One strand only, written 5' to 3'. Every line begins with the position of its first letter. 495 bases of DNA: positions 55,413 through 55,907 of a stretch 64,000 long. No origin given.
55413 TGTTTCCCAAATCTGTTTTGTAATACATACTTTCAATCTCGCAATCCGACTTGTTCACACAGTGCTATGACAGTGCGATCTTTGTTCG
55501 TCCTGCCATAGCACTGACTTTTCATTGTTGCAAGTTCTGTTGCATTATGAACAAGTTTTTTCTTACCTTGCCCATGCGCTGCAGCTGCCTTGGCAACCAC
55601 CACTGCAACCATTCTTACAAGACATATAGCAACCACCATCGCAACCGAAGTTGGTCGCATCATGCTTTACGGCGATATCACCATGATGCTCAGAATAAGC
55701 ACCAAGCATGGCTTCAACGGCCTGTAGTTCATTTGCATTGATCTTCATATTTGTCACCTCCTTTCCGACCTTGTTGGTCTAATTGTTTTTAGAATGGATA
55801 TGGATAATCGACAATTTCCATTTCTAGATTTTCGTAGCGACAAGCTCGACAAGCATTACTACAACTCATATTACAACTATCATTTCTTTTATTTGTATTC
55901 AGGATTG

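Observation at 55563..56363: Three tandem precursor genes with a shared leader and strictly periodic C-x3-C cores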

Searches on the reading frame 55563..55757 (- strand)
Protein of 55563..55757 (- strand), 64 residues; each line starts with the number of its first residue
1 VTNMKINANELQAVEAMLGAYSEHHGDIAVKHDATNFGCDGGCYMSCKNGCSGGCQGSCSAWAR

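Call 5: search_protein_families(library=ncbifam, proteins=[window:55563-55757:-], max_evalue=0.01)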
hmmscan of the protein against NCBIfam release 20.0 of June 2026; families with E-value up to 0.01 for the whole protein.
window:55563-55757:- (64 aa): 1 family
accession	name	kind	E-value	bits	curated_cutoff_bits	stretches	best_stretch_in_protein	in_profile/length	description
TIGR04117.1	Syntroph_Cxxx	paralog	0.00022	21.3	50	1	30-61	54-83/98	Cys-Xaa-Xaa-Xaa repeat radical SAM target protein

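Call 6: search_protein_families(library=pfam, proteins=[window:55563-55757:-], max_evalue=0.01)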
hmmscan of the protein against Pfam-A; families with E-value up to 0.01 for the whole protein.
window:55563-55757:- (64 aa): 0 families

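Call 9: find_homologous_proteins(query=A1, max_evalue=0.01)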
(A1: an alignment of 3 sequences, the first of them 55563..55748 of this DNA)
Query A1 (3 sequences) (61 aa, profile of the alignment): 2 proteins with E <= 0.01 among 2 candidates.
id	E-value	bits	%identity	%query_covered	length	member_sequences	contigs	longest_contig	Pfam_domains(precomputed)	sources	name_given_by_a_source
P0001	2.7e-27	112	100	100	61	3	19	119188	-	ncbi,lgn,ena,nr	ncbi:MAG: hypothetical protein IJQ34_06555 [Kiritimatiellae bacterium]|nr:hypothetical protein [Kiri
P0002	1.3e-17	81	68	100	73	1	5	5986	-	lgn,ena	-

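Call 31: search_protein_representatives(alignment_id=A3)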
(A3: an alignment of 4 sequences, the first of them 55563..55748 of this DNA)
Query: 4 sequences, 59 profile positions. Proteins with E-value up to 0.001 (for the whole library): 39; up to 1e-10: 7; up to 1e-30: 1. The best 39 are listed.
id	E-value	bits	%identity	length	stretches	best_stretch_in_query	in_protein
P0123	1.8e-54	197.9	-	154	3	1-59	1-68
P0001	1.3e-30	121.4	-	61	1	1-59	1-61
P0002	6.6e-30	119.2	-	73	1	1-59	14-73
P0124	3.9e-12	62.3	-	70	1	1-53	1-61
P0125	5.0e-12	61.9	-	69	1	1-55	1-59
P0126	3.7e-11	59.1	-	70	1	1-59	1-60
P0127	4.1e-11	59.0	-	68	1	1-55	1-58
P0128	1.3e-09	54.2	-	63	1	1-54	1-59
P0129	4.6e-08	49.2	-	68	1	1-55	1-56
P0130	6.5e-08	48.7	-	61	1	1-54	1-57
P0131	7.5e-08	48.5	-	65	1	1-59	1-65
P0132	8.0e-08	48.4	-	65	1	1-59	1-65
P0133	2.5e-07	46.8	-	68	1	1-58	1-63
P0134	3.0e-06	43.4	-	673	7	13-35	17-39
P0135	3.8e-06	43.1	-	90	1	1-55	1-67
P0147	6.3e-05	39.2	-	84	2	1-55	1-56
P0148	1.1e-04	38.4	-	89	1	1-54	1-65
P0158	7.1e-04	35.8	-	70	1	3-55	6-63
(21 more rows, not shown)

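Call 40: find_encoding_contigs(protein=P0002, flank=6000, max_places=3)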
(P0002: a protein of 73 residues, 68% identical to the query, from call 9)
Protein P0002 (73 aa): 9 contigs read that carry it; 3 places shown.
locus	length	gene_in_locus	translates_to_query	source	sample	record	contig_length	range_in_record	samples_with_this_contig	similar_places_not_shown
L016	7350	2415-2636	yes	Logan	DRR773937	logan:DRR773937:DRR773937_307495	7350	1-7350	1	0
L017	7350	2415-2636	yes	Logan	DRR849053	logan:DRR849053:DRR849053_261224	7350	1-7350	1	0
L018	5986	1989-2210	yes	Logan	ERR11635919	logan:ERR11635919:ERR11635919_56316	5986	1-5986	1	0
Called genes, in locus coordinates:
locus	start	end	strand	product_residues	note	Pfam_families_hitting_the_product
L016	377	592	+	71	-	-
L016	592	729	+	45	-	-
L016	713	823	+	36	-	-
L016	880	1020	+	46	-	-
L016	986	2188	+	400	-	PF13353:Fer4_12, PF04055:Radical_SAM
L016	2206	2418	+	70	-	-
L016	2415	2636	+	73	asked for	-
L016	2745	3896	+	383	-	PF13353:Fer4_12 (weak), PF04055:Radical_SAM (weak)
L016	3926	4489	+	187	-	PF00574:CLP_protease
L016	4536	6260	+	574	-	PF13304:AAA_21 (faint), PF02463:SMC_N (weak), PF00005:ABC_tran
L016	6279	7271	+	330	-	-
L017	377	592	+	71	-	-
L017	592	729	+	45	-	-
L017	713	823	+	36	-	-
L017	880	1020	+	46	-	-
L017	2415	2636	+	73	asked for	-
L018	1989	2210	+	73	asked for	-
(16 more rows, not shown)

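Call 41: find_encoding_contigs(protein=P0126, flank=6000, max_places=3)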
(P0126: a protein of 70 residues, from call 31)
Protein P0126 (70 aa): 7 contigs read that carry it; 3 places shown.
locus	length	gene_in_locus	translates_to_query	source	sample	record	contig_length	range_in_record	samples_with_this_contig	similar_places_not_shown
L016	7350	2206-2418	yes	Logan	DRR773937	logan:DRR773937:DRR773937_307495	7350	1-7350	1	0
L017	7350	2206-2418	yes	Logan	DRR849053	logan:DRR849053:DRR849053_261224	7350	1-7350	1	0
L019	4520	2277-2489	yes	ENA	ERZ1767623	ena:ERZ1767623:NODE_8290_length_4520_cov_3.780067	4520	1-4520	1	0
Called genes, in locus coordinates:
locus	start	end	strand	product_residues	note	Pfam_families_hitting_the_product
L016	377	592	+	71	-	-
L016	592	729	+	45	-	-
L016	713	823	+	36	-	-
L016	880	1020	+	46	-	-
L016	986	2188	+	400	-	PF13353:Fer4_12, PF04055:Radical_SAM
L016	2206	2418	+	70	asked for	-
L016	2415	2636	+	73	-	-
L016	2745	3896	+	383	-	PF13353:Fer4_12 (weak), PF04055:Radical_SAM (weak)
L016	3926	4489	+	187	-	PF00574:CLP_protease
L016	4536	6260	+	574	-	PF13304:AAA_21 (faint), PF02463:SMC_N (weak), PF00005:ABC_tran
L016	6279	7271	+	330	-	-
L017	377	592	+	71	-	-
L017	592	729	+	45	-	-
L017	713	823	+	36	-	-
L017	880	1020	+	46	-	-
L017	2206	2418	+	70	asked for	-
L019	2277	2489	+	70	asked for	-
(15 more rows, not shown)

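Call 42: find_encoding_contigs(protein=P0124, flank=6000, max_places=2)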
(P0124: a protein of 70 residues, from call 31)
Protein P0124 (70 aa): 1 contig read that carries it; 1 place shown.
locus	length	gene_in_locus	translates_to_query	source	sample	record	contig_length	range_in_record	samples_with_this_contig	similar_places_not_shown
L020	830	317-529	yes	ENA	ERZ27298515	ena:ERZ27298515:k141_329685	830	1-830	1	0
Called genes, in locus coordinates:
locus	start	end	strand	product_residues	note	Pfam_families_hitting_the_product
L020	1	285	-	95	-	?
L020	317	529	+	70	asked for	PF27846:tSAM_targ_Cxxx_rpt (weak)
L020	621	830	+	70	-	?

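Call 43: find_encoding_contigs(protein=P0147, flank=6000, max_places=2)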
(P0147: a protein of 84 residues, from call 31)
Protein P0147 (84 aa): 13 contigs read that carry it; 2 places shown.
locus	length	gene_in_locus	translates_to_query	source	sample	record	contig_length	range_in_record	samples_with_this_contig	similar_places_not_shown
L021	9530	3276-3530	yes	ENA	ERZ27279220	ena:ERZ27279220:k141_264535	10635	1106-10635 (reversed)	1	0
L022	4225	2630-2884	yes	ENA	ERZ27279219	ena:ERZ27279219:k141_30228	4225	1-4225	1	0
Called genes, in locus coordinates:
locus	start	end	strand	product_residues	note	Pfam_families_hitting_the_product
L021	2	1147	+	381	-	?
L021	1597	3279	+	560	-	PF04055:Radical_SAM, PF13353:Fer4_12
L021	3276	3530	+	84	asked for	PF27846:tSAM_targ_Cxxx_rpt (weak)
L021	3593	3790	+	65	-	-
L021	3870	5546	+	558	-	PF00664:ABC_membrane, PF00005:ABC_tran, PF13304:AAA_21 (faint)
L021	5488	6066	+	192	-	PF00574:CLP_protease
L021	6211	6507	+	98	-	-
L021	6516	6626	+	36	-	-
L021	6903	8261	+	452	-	-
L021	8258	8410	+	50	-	-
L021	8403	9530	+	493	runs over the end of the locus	PF00128:Alpha-amylase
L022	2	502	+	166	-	?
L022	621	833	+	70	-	-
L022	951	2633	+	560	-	PF04055:Radical_SAM, PF13353:Fer4_12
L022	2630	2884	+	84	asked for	PF27846:tSAM_targ_Cxxx_rpt (weak)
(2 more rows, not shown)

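Call 44: find_encoding_contigs(protein=P0158, flank=6000, max_places=2)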
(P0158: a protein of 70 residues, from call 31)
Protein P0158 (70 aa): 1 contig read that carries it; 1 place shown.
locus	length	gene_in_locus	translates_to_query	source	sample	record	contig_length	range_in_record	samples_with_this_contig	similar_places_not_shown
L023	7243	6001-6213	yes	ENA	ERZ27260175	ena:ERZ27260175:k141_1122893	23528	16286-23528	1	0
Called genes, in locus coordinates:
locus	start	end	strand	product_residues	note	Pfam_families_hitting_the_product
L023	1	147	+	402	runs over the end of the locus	PF00535:Glycos_transf_2, PF10111:Glyco_tranf_2_2, PF13641:Glyco_tranf_2_3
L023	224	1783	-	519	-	PF09820:AAA-ATPase_like (faint)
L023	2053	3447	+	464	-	PF01637:ATPase_2, PF13173:AAA_14, PF03008:DUF234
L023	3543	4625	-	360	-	PF02638:GHL10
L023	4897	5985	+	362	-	PF04055:Radical_SAM, PF13353:Fer4_12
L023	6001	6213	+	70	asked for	-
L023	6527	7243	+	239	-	?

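Call 45: find_encoding_contigs(protein=P0148, flank=6000, max_places=2)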
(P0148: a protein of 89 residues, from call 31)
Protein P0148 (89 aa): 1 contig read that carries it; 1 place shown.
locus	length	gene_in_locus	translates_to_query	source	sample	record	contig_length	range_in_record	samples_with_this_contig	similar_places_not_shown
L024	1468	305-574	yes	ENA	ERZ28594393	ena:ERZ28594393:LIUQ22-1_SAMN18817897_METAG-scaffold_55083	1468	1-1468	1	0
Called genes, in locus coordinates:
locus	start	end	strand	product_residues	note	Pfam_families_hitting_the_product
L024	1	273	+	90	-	?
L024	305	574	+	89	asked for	PF27846:tSAM_targ_Cxxx_rpt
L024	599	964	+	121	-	-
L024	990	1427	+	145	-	-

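Call 69: search_protein_families(library=ncbifam, alignment_id=A6, max_evalue=0.01)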
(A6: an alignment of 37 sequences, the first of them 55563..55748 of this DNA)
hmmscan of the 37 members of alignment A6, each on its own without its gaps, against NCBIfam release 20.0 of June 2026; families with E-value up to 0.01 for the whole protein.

A. member 1, window:55563-55748:- (61 aa): 1 family
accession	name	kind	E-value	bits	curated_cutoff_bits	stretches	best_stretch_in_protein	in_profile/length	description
TIGR04117.1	Syntroph_Cxxx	paralog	0.00033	20.7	50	1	27-58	54-83/98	Cys-Xaa-Xaa-Xaa repeat radical SAM target protein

B. families by the number of members that match (of 37 scanned): 3 families
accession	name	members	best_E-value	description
TIGR04117.1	Syntroph_Cxxx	17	3e-07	Cys-Xaa-Xaa-Xaa repeat radical SAM target protein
TIGR04114.1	tSAM_targ_Cxxx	7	2.7e-06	Cys-rich repeat-containing protein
TIGR03601.1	B_an_ocin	2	0.00019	heterocycloanthracin/sonorensin family bacteriocin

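Call 70: search_protein_families(library=pfam, alignment_id=A6, max_evalue=0.01)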
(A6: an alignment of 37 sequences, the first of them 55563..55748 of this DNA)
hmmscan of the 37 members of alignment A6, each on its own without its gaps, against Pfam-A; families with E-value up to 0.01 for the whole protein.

A. member 1, window:55563-55748:- (61 aa): 0 families

B. families by the number of members that match (of 37 scanned): 0 families

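Call 75: search_protein_families(library=pfam, proteins=[L023:6527-7243:+, L024:599-964:+, L024:990-1427:+, L021:6211-6507:+, L021:6903-8261:+, L021:1597-2400:+], max_evalue=0.01)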
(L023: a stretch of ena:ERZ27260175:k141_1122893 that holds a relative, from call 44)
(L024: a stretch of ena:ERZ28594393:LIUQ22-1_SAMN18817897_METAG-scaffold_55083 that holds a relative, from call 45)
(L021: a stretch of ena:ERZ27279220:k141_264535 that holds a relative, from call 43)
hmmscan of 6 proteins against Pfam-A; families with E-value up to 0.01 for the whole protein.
L023:6527-7243:+ (239 aa): 2 families
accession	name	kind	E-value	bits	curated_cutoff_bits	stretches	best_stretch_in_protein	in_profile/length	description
PF13243.12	SQHop_cyclase_C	-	0.001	18.7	26.1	0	5-28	265-288/319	Squalene-hopene cyclase C-terminal domain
PF09492.16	Pec_lyase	-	0.0063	16.3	22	0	124-150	58-84/292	Pectic acid lyase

L024:599-964:+ (121 aa): 0 families

L024:990-1427:+ (145 aa): 0 families

L021:6211-6507:+ (98 aa): 0 families

L021:6903-8261:+ (452 aa): 0 families

L021:1597-2400:+ (268 aa): 2 families
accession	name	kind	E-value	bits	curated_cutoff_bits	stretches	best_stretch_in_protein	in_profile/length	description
PF13353.11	Fer4_12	-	1.9e-07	31.9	22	1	182-262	8-81/137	4Fe-4S single cluster domain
PF04055.27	Radical_SAM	-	1.8e-06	28.7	29.5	1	186-259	3-71/166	Radical SAM superfamily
